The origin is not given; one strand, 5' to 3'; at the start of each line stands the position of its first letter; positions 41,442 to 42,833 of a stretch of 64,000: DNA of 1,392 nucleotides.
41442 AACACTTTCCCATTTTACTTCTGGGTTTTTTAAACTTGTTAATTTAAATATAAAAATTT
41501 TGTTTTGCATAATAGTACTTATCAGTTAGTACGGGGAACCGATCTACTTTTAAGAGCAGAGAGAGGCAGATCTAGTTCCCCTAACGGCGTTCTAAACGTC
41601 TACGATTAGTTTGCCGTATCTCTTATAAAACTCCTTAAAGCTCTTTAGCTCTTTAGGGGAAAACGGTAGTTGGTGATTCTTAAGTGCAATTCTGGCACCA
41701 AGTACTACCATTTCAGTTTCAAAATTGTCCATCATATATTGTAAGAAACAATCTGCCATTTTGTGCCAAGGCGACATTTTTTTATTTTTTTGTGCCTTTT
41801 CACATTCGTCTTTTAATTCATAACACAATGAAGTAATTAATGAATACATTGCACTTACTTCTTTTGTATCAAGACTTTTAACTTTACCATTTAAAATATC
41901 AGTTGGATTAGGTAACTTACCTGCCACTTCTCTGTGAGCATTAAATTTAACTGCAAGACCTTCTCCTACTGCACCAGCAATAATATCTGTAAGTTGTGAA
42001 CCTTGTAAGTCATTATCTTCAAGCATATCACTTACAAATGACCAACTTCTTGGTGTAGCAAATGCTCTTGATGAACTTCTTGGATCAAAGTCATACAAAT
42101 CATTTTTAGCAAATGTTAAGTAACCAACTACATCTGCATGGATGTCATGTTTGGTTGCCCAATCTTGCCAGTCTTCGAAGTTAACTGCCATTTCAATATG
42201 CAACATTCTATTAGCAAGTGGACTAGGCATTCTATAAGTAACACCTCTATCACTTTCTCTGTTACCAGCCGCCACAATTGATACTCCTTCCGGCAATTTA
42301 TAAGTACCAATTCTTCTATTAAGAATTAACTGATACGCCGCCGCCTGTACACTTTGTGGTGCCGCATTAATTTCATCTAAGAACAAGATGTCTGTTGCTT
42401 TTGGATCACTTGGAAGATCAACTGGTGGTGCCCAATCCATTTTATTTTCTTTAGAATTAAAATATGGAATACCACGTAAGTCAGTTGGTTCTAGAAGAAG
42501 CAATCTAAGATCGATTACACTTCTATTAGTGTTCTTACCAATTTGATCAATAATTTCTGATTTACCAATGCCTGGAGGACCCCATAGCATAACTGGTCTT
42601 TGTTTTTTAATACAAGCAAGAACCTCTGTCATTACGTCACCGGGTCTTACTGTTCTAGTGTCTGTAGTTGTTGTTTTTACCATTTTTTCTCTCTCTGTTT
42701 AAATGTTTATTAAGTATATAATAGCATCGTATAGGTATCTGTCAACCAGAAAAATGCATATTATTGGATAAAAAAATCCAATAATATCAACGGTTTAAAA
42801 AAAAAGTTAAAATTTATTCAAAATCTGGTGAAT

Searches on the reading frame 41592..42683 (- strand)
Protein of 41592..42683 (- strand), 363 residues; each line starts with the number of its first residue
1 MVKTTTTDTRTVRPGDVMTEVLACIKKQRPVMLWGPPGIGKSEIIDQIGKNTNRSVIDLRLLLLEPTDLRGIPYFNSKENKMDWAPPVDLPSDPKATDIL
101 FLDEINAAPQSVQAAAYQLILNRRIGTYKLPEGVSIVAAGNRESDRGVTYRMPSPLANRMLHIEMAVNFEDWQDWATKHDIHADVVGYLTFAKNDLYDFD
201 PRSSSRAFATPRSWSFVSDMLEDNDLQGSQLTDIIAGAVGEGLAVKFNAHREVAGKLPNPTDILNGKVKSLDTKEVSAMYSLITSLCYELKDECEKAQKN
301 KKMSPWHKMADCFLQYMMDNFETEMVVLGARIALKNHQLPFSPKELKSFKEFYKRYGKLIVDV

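Call 6: search_protein_families(library=phrogs, proteins=[window:41592-42683:-], max_evalue=0.001)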
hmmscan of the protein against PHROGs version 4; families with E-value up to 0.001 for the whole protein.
window:41592-42683:- (363 aa): 5 families
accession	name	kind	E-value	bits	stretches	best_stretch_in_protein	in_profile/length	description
phrog_1297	-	other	1.9e-101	340.6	1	7-361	4-354/356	ATPase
phrog_16335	-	other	4.5e-29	102.5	1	22-170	20-172/267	ATPase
phrog_249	-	moron, auxiliary metabolic gene and host takeover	1.2e-07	32.4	1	18-127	115-223/380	porphyrin biosynthesis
phrog_21479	-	unknown function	2.9e-06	28.2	1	30-69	28-67/68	-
phrog_16448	-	other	0.00046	19.6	1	16-160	438-585/680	ATPase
